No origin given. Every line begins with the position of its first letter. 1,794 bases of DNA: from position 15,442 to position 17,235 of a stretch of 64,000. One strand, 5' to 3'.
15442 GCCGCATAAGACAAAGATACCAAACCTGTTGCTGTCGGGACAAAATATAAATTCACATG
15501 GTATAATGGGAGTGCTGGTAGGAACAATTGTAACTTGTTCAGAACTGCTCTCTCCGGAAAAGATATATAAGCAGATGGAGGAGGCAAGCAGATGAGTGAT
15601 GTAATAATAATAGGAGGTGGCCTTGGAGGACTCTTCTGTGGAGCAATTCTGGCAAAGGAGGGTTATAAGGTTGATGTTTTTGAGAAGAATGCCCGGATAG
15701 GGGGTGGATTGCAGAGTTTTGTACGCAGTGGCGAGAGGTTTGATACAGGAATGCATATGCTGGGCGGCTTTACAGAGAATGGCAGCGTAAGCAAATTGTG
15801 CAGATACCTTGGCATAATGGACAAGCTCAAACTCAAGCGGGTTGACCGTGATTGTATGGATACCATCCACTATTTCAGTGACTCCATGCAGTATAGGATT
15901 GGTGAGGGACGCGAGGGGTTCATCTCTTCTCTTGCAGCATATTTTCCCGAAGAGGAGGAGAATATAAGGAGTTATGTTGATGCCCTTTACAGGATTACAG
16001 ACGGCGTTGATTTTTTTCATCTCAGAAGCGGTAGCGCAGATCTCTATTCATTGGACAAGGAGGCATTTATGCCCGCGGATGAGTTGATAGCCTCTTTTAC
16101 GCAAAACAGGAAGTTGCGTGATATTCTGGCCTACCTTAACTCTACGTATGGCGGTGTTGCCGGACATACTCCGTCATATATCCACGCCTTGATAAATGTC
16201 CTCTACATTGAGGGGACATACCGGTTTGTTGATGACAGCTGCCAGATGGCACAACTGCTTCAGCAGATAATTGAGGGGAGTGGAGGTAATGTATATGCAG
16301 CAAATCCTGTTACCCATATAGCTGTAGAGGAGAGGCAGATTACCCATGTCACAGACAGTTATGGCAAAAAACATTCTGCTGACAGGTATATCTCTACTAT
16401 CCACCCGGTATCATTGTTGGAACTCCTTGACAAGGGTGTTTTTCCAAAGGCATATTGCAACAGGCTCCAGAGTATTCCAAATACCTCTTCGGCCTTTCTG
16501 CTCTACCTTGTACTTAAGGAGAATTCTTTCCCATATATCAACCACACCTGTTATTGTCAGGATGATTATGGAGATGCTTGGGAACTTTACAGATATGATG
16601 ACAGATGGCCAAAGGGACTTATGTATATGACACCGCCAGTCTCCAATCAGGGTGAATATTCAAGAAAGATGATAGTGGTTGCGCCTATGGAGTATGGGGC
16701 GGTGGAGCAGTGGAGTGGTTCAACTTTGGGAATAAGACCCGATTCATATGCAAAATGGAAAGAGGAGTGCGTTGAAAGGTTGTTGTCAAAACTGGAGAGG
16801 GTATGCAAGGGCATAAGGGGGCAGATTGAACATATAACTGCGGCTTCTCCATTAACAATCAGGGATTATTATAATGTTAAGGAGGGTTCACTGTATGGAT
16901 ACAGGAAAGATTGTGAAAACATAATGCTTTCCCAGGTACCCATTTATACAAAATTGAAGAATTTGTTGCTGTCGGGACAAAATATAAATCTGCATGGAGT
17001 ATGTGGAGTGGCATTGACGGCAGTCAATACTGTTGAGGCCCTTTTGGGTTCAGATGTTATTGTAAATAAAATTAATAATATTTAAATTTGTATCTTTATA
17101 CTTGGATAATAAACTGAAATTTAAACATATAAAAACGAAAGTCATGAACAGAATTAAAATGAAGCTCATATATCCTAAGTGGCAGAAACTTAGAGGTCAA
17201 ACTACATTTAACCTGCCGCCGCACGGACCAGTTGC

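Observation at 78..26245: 26-kb, 27-gene single-strand aryl-polyene/flexirubin-type lipid cluster with a non-canonical tailoring set (main candidate for an uncharacterised system)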

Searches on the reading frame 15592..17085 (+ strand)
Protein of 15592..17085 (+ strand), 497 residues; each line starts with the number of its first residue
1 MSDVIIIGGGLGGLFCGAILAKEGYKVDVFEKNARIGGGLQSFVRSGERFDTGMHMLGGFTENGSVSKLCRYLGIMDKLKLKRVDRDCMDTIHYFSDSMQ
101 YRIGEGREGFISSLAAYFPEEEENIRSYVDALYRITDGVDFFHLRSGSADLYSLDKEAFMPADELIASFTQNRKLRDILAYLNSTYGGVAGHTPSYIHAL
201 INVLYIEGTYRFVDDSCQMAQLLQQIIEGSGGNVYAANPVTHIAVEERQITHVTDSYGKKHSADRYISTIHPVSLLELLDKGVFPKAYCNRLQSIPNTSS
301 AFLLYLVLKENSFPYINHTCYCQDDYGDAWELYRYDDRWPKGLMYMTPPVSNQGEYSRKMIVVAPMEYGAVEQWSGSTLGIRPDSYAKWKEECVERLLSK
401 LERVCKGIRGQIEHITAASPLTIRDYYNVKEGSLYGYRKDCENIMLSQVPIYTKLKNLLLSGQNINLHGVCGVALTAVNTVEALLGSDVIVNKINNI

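Call 4: search_protein_families(library=pfam, proteins=[window:15592-17085:+], max_evalue=0.01)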
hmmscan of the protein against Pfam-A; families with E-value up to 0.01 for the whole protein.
window:15592-17085:+ (497 aa): 9 families
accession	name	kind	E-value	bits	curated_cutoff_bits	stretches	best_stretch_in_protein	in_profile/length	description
PF01593.30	Amino_oxidase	-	5e-17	62.8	19.8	1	11-300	1-284/443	Flavin containing amine oxidoreductase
PF13450.12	NAD_binding_8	-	3.4e-16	59.7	21.9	1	6-73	1-68/68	NAD(P)-binding Rossmann-like domain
PF01266.30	DAO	-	4.5e-08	33.4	27.9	1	3-267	1-199/353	FAD dependent oxidoreductase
PF00890.30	FAD_binding_2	-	4.9e-06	26.4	20.4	1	3-47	1-43/414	FAD binding domain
PF03486.20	HI0933_like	-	6.8e-06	26.1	50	1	3-37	2-36/244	HI0933-like protein Rossmann domain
PF01946.23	Thi4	-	7.8e-06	25.7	26.2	1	2-40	18-57/235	Thi4 family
PF12831.13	FAD_oxidored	-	6.7e-05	22.8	27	1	3-42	1-40/416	FAD dependent oxidoreductase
PF01494.25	FAD_binding_3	-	0.0029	17.3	22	1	2-34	2-34/349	FAD binding domain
PF07992.20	Pyr_redox_2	-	0.008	16.1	26.1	0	3-33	2-32/291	Pyridine nucleotide-disulphide oxidoreductase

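Call 7: search_protein_families(library=ncbifam, proteins=[window:15592-17085:+], max_evalue=0.001)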
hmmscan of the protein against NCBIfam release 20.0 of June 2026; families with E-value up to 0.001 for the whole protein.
window:15592-17085:+ (497 aa): 33 families (the best 25 are shown)
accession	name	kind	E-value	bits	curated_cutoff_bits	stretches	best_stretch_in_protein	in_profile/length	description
TIGR02733.1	desat_CrtD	equivalog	5.4e-34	117.7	549.7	2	214-486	229-490/492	C-3',4' desaturase CrtD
TIGR02730.1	carot_isom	equivalog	2.4e-28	99.2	586.9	1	3-475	2-479/493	carotenoid isomerase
TIGR02734.1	crtI_fam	subfamily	3.6e-20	72.1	238.1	1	4-440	1-442/504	phytoene desaturase family protein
NF058655.1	CrtID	equivalog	6.3e-20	71.5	640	2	4-53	1-50/478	bifunctional phytoene desaturase/3,4-desaturase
NF045637.1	carotdesatCrtDProt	equivalog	6.7e-20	71.1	580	1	4-479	1-474/485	1-hydroxycarotenoid 3,4-desaturase CrtD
NF042421.1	hydcarot_desat_CrtD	equivalog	1.2e-16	60.3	500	1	1-331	1-334/487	1-hydroxycarotenoid 3,4-desaturase CrtD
NF005560.0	PRK07233.1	equivalog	2.7e-15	56.1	252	1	4-83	3-80/435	hypothetical protein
TIGR03467.1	HpnE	equivalog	1.1e-14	54.6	283.05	1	4-84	1-81/430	hydroxysqualene dehydroxylase HpnE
NF005548.0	PRK07208.1-4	equivalog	7.7e-11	41.3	389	1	2-103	4-99/488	hypothetical protein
NF045689.1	BCarotKetCrtO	equivalog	1e-07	30.9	1000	1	2-39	4-41/563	beta-carotene ketolase CrtO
TIGR00292.1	TIGR00292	equivalog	2.8e-07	30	148.3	1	2-40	22-60/254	sulfide-dependent adenosine diphosphate thiazole synthase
NF005566.0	PRK07236.1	subfamily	1.9e-06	27.1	333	1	3-34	8-39/386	hypothetical protein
NF005545.0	PRK07208.1-1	equivalog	8.7e-06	24.4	451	1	3-70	9-75/504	hypothetical protein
TIGR00562.1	proto_IX_ox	equivalog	8.9e-06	24.5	97.85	1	2-78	3-79/470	protoporphyrinogen oxidase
TIGR02732.1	zeta_caro_desat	equivalog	9.3e-06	24.8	622.15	1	4-83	2-80/474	9,9'-di-cis-zeta-carotene desaturase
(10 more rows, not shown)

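Call 36: search_solved_structures(query=window:15592-17085:+, max_evalue=0.001)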
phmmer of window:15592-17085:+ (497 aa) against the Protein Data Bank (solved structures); distinct sequences matched with E-value up to 0.001: 7.
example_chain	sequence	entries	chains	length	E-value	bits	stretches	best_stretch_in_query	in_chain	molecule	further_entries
4rep_A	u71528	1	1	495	4.5e-13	52.1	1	1-468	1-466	Gamma-carotene desaturase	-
3nrn_A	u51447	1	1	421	4.8e-11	45.4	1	4-76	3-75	uncharacterized protein PF1083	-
7rk0_A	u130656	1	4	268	5.1e-06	28.8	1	2-41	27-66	Thiamine thiazole synthase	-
3ka7_A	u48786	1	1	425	5.3e-06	28.7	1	4-58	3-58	Oxidoreductase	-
4dgk_A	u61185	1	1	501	4e-05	25.8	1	4-354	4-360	Phytoene dehydrogenase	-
4y4m_A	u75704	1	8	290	9.3e-05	24.6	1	2-40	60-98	Putative ribose 1,5-bisphosphate isomerase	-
7eme_A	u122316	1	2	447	0.0001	24.4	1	3-75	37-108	NAD(P)/FAD-dependent oxidoreductase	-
